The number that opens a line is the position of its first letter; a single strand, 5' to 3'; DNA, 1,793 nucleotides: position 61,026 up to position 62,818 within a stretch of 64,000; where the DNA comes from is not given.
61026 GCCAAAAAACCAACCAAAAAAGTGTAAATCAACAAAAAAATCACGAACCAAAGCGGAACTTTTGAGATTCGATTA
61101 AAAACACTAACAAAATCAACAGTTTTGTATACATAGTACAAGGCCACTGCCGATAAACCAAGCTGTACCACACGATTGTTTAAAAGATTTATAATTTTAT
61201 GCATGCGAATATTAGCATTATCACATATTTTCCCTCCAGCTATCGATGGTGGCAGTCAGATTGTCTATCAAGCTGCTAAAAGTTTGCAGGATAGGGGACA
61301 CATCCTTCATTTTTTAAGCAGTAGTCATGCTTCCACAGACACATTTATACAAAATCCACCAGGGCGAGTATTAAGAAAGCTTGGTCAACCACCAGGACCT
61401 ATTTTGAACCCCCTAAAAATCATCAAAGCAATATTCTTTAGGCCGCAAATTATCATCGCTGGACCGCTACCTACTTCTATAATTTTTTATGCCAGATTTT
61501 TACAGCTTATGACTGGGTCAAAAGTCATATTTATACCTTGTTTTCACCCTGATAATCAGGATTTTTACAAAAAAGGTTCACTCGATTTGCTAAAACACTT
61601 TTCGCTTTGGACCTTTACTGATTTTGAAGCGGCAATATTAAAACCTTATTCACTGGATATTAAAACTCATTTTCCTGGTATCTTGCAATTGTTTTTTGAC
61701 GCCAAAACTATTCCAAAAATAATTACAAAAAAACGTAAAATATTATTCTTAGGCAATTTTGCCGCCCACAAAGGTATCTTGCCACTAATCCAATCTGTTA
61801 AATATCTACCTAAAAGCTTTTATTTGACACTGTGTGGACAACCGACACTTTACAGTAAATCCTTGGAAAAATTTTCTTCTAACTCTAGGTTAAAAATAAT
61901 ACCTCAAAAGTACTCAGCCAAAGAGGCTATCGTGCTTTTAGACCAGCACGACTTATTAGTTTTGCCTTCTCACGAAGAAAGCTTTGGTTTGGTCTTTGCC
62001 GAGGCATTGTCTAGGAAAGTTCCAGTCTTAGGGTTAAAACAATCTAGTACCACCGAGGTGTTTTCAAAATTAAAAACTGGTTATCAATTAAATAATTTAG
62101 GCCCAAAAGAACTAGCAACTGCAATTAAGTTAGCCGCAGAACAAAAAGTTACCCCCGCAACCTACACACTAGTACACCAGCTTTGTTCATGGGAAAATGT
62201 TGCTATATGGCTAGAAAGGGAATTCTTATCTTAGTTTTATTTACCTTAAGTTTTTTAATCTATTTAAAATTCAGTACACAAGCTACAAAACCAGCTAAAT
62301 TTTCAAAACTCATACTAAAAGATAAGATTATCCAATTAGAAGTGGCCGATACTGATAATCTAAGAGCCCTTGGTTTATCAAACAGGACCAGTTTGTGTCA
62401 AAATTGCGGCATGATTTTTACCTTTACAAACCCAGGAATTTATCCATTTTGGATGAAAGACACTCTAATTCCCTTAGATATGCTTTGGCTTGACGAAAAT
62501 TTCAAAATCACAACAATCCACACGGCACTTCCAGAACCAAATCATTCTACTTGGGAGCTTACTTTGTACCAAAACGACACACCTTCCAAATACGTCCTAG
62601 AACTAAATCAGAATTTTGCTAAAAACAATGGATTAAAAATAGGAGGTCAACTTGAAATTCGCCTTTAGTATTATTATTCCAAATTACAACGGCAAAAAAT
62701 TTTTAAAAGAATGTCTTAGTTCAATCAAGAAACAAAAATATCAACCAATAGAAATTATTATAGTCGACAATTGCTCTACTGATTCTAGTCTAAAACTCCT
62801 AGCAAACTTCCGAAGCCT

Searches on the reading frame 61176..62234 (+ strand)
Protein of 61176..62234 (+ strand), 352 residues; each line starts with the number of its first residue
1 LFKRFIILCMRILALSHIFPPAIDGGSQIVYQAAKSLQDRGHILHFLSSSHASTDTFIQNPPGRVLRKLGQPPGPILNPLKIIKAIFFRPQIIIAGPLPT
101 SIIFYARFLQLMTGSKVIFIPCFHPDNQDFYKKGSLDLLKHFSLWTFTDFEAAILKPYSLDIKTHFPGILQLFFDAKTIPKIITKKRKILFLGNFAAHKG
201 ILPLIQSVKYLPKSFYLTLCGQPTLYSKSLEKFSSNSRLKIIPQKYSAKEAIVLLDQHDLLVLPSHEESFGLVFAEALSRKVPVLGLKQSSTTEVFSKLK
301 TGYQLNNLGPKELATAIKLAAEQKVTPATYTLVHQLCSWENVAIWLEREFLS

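Call 53: search_protein_families(library=pfam, proteins=[window:61176-62234:+], max_evalue=0.001)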
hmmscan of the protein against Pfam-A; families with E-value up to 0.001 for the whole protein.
window:61176-62234:+ (352 aa): 3 families
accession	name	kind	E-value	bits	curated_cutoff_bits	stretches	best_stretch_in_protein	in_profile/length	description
PF00534.26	Glycos_transf_1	-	5.7e-18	65.5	26.4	1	181-324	10-159/172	Glycosyl transferases group 1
PF13692.12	Glyco_trans_1_4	-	4.2e-13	50.2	27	1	187-318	2-137/142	Glycosyl transferases group 1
PF20706.3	GT4-conflict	-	2.1e-09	37.3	26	1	187-298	198-322/385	Family 4 Glycosyltransferase in conflict systems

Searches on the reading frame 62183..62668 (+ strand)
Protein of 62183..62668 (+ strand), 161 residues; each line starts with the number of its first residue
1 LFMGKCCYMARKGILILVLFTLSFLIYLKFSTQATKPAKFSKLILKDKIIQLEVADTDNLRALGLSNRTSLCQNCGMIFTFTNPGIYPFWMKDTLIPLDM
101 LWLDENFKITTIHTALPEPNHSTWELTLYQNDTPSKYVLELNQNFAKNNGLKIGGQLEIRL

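Call 53: search_protein_families(library=pfam, proteins=[window:62183-62668:+], max_evalue=0.001)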
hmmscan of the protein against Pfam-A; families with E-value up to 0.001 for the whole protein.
window:62183-62668:+ (161 aa): 1 family
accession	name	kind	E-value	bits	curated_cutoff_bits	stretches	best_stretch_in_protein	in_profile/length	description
PF02643.20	DUF192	-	1.4e-27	96.1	27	1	50-159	1-96/96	Uncharacterized ACR, COG1430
